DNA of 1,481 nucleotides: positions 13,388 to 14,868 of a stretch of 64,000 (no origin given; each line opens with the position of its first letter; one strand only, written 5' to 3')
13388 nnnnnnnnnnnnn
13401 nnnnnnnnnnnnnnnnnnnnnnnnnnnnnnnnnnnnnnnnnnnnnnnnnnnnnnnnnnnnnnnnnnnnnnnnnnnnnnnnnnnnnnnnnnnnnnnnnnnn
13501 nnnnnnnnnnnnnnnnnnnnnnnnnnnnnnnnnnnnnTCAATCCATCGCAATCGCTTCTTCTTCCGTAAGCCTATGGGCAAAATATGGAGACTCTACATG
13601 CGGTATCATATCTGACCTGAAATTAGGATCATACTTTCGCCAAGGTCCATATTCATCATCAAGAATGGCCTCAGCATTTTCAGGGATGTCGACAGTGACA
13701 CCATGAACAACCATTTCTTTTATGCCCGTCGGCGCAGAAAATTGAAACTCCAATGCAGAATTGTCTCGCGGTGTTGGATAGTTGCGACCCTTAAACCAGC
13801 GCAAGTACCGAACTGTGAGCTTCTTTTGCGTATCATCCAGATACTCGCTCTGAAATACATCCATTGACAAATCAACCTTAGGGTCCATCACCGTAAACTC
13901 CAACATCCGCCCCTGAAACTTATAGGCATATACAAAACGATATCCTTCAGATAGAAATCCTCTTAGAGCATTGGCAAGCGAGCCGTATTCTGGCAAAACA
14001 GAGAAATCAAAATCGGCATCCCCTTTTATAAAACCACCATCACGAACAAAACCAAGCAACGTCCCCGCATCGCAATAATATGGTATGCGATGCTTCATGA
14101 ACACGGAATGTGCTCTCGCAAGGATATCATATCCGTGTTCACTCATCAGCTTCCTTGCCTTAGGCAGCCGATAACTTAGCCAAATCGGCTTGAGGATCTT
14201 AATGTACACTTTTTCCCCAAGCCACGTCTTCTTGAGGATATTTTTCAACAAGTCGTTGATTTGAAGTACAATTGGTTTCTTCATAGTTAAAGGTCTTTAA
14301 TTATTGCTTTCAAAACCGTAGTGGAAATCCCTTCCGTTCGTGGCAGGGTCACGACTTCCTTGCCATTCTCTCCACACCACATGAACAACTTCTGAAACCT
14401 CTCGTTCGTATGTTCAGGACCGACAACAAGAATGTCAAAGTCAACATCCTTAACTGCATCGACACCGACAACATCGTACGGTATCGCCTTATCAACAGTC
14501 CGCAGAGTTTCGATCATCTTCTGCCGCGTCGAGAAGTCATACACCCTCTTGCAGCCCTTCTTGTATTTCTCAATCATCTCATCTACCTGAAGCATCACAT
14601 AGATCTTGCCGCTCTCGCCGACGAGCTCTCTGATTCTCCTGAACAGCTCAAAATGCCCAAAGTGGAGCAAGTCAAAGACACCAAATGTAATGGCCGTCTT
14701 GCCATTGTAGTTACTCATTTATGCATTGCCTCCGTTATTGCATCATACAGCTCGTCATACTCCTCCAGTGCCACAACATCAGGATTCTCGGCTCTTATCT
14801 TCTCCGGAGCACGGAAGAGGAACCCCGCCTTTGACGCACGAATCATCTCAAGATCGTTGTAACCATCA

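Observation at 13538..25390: Teichoic-acid-like phospho-alcohol decoration toolkit with an unusual cytidylyltransferase-reductase fusion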

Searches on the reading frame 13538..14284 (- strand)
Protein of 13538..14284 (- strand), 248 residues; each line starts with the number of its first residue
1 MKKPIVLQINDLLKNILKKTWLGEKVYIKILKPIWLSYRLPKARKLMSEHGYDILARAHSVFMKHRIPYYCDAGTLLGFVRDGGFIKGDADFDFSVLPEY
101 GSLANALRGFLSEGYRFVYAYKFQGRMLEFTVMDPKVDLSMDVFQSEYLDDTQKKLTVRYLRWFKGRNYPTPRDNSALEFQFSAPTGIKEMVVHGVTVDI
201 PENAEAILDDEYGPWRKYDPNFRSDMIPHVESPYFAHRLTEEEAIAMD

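Call 4: search_protein_families(library=pfam, proteins=[window:13538-14284:-], max_evalue=0.01)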
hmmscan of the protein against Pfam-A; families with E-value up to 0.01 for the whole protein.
window:13538-14284:- (248 aa): 1 family
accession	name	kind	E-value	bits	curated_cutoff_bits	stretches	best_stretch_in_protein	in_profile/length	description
PF04991.19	LicD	-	1.3e-09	39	22.6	1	64-117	3-55/227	LicD family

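Call 5: search_protein_families(library=ncbifam, proteins=[window:13538-14284:-], max_evalue=0.01)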
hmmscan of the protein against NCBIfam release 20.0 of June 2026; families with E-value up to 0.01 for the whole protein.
window:13538-14284:- (248 aa): 1 family
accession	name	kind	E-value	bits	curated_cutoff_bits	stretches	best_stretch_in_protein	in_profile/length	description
NF045866.1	GGPL_Ptran_Mf1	equivalog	2.6e-08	34.3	225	1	51-96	5-50/240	diacylglycerol cholinephosphotransferase Mf1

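Call 96: search_solved_structures(query=window:13538-14284:-, max_evalue=1)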
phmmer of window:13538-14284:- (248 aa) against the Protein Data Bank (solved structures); distinct sequences matched with E-value up to 1: 0.

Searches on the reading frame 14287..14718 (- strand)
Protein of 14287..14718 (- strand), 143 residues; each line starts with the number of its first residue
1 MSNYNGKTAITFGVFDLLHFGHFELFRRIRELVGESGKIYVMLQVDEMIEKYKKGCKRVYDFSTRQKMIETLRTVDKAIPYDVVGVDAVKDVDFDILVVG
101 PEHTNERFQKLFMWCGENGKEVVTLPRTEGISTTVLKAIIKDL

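Call 4: search_protein_families(library=pfam, proteins=[window:14287-14718:-], max_evalue=0.01)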
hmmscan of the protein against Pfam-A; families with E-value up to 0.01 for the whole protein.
window:14287-14718:- (143 aa): 2 families
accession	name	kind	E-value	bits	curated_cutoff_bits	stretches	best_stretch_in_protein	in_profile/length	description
PF01467.32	CTP_transf_like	-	1.5e-15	58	21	1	10-137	1-131/133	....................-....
PF06574.18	FAD_syn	-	6e-05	23.3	27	1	4-71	4-74/158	FAD synthetase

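Call 5: search_protein_families(library=ncbifam, proteins=[window:14287-14718:-], max_evalue=0.01)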
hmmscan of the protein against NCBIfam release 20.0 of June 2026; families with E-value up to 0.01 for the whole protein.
window:14287-14718:- (143 aa): 12 families
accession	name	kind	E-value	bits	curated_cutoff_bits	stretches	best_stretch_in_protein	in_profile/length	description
TIGR01518.1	g3p_cytidyltrns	equivalog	9.9e-17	61.2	165.4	1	10-138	2-123/125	glycerol-3-phosphate cytidylyltransferase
TIGR02199.1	rfaE_dom_II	equivalog_domain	1.9e-12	47.2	181.5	1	6-136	11-138/144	D-glycero-beta-D-manno-heptose 1-phosphate adenylyltransferase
TIGR00125.1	cyt_tran_rel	domain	6.2e-12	45.5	27.7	1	9-77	2-64/65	adenylyltransferase/cytidyltransferase family protein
NF001985.0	PRK00777.1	subfamily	3.4e-10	40.2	104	1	11-122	9-119/157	pantetheine-phosphate adenylyltransferase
NF008454.0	PRK11316.1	equivalog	6.5e-10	38.2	521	1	7-140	341-471/475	bifunctional D-glycero-beta-D-manno-heptose-7-phosphate kinase/D-glycero-beta-D-manno-heptose 1-phosphate adenylyltransferase HldE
NF005518.0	PRK07143.1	equivalog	4.4e-08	32.9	232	1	6-84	15-90/281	hypothetical protein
NF045965.1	RibF_rel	equivalog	5.9e-06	25.9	200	1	7-87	13-95/279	FAD synthase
NF041124.1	CoaD_Thcocales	equivalog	3.9e-05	23.6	290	1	10-86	8-80/156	phosphopantetheine adenylyltransferase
NF004162.0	PRK05627.1-5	equivalog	0.00013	21.4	241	1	3-72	10-78/304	bifunctional riboflavin kinase/FAD synthetase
TIGR01510.1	coaD_prev_kdtB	equivalog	0.00059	19.9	103.3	1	9-100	2-86/155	pantetheine-phosphate adenylyltransferase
NF002250.0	PRK01170.1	subfamily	0.0025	17.3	489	1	10-105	4-97/322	bifunctional pantetheine-phosphate adenylyltransferase/NTP phosphatase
NF004160.0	PRK05627.1-3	equivalog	0.0053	15.5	295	1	6-46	15-55/325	bifunctional riboflavin kinase/FAD synthetase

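Call 47: search_solved_structures(query=window:14287-14718:-, max_evalue=0.001, show_alignments=1)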
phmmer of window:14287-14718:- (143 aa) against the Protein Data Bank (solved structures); distinct sequences matched with E-value up to 0.001: 9.
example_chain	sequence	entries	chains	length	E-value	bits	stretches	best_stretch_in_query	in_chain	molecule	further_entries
2b7l_A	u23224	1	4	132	1.1e-17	67.7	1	7-138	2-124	glycerol-3-phosphate cytidylyltransferase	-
1coz_A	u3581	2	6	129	7.2e-15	58.6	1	7-140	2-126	PROTEIN (GLYCEROL-3-PHOSPHATE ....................) | glycerol-3-phosphate cytidylyltransferase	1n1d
3elb_A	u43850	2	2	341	6.8e-09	39.2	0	12-134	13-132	Ethanolamine-phosphate cytidylyltransferase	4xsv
9hsm_A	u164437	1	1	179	1.4e-05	28.5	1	10-137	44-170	choline-phosphate cytidylyltransferase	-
9hsg_A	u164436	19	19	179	1.4e-05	28.5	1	10-137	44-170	choline-phosphate cytidylyltransferase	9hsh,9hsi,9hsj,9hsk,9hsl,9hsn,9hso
4zcp_A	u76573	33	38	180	1.4e-05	28.5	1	10-137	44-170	Cholinephosphate cytidylyltransferase | Choline-phosphate cytidylyltransferase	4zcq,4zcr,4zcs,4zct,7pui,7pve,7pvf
5x3d_A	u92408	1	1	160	1.5e-05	28.4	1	15-142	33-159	Phosphoenolpyruvate phosphomutase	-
3glv_A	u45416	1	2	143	0.00032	24.1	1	11-103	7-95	Lipopolysaccharide core biosynthesis protein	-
5x9q_A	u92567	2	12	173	0.00064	23.1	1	9-136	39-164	Putative cytidylyltransferase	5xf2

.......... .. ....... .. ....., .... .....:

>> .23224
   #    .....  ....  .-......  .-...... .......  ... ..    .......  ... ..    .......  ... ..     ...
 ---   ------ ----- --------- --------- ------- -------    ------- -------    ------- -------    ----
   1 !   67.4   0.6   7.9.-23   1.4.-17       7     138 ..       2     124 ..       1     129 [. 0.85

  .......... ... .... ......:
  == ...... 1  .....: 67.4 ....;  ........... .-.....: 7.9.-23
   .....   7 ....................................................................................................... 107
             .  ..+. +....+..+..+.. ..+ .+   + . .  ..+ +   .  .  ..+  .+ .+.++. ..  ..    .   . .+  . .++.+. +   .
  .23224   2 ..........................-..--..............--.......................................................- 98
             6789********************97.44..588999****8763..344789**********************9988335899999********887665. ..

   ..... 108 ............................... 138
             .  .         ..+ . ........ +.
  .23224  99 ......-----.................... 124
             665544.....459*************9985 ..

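Call 94: search_dna_similar(query=window:14287-14718:-, collection=plasmids, mode=protein, max_rows=40, max_evalue=1e-8)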
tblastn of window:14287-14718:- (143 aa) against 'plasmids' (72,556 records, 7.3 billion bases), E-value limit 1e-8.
Records with a match: 15; places in all: 15; records where one place covers at least 80% of the query: 15.
Best place of each record, by identity: <60% 15.
By first word of the organism name: Lactiplantibacillus 11; Staphylococcus 1; Sinorhizobium 1; Parabacteroides 1; Prevotella 1.
By predicted mobility (MOB-suite, as given by PLSDB): mobilizable 10; non-mobilizable 3; conjugative 2.
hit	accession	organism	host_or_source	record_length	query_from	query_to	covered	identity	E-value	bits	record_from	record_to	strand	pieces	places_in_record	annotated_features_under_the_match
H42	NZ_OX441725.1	Staphylococcus aureus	Sus scrofa,bacterial culture,Dust sample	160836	7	137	92%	41.0%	3e-11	67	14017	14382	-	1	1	tagD: glycerol-3-phosphate cytidylyltransferase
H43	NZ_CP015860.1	Lactiplantibacillus plantarum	Bos taurus,raw cow milk,raw cow milk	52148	7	137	92%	37.6%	4e-9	61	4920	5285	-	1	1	tagD: glycerol-3-phosphate cytidylyltransferase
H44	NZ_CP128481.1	Lactiplantibacillus plantarum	cell culture,fermented kimchi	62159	7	137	92%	37.6%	4e-9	61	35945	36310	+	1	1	tagD: glycerol-3-phosphate cytidylyltransferase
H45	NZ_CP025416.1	Lactiplantibacillus plantarum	mixed cluture,brine of stinky tofu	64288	7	137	92%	37.6%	4e-9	61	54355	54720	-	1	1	tagD: glycerol-3-phosphate cytidylyltransferase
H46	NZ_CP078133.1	Lactiplantibacillus plantarum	isolated strain,food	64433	7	137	92%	37.6%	4e-9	61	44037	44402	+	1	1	tagD: glycerol-3-phosphate cytidylyltransferase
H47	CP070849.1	Lactiplantibacillus plantarum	bacterial isolate,Fu-Tsai (Fermented ...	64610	7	137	92%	37.6%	4e-9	61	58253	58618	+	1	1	tagD: glycerol-3-phosphate cytidylyltransferase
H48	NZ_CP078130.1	Lactiplantibacillus plantarum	isolate from food,food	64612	7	137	92%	37.6%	4e-9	61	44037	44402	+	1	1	tagD: glycerol-3-phosphate cytidylyltransferase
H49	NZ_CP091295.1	Lactiplantibacillus plantarum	isolate,food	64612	7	137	92%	37.6%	4e-9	61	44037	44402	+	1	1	tagD: glycerol-3-phosphate cytidylyltransferase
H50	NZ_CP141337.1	Lactiplantibacillus plantarum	whole organism,fermented food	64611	7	137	92%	37.6%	4e-9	61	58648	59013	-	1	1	tagD: glycerol-3-phosphate cytidylyltransferase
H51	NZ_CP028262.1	Lactiplantibacillus plantarum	cell culture,Soybean paste ...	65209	7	137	92%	37.6%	4e-9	61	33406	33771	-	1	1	tagD: glycerol-3-phosphate cytidylyltransferase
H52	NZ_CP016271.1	Lactiplantibacillus plantarum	-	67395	7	137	92%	37.6%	4e-9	61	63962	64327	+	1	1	tagD: glycerol-3-phosphate cytidylyltransferase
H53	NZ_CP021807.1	Sinorhizobium meliloti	Medicago truncatula,Single Cell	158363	6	140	94%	35.5%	8e-10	62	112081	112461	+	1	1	adenylyltransferase/cytidyltransferase family protein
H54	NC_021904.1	Lactiplantibacillus plantarum ZJ316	Homo sapiens,healthy newborn fecal ...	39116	7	137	92%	35.8%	8e-9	60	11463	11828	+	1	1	tagD: glycerol-3-phosphate cytidylyltransferase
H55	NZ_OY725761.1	Parabacteroides distasonis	-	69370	1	137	96%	29.5%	6e-10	63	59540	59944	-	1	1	adenylyltransferase/cytidyltransferase family protein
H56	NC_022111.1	Prevotella sp. oral taxon 299 str. F0039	Homo sapiens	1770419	11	140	91%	29.5%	4e-9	61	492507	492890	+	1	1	none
